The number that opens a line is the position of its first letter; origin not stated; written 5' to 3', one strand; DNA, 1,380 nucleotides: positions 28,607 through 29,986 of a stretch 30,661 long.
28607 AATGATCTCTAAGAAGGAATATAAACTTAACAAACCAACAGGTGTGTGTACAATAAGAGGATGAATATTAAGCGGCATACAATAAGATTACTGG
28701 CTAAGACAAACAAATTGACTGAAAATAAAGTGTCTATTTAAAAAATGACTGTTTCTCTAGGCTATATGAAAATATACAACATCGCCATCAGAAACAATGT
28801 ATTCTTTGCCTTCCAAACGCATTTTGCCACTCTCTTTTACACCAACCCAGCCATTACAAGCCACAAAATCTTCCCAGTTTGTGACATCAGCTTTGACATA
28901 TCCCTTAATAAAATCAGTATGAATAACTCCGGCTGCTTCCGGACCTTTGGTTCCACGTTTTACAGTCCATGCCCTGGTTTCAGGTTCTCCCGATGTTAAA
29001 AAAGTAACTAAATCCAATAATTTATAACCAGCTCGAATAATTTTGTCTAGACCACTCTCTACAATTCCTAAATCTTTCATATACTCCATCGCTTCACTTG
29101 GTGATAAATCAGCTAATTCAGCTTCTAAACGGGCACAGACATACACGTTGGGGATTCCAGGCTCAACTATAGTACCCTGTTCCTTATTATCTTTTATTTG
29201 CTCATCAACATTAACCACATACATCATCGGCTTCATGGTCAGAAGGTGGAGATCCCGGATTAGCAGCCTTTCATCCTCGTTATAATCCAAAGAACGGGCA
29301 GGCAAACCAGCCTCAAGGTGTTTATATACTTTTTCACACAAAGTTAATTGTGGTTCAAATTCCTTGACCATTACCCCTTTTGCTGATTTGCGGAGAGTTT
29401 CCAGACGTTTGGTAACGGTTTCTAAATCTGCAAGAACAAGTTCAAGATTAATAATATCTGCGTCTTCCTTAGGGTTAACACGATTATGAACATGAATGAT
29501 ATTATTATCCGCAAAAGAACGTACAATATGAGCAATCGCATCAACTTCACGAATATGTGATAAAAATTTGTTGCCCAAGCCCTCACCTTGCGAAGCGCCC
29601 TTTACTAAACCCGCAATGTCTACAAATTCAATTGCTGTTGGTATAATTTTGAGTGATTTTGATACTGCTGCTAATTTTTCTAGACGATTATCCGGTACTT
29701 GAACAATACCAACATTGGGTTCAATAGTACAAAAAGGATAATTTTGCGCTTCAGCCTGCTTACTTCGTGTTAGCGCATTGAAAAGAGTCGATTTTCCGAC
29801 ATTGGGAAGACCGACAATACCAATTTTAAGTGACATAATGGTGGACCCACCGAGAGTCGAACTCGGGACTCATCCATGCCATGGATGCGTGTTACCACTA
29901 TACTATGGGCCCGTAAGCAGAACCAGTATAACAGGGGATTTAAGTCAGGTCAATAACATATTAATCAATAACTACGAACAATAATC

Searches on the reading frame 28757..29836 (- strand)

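Call 67: search_protein_families(library=pfam, proteins=[window:28757-29836:-], max_evalue=0.001)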
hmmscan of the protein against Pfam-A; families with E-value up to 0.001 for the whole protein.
window:28757-29836:- (359 aa): 3 families
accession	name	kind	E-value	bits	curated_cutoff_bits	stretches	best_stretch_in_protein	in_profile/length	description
PF06071.19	YchF-GTPase_C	-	4.6e-32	110.4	27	1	276-358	1-83/84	Protein of unknown function (DUF933)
PF01926.29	MMR_HSR1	-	7.4e-24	84.5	21.9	1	4-114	1-90/113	50S ribosome-binding GTPase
PF02421.24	FeoB_N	-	2.1e-08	34.3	27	1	4-50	2-47/156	Ferrous iron transport protein B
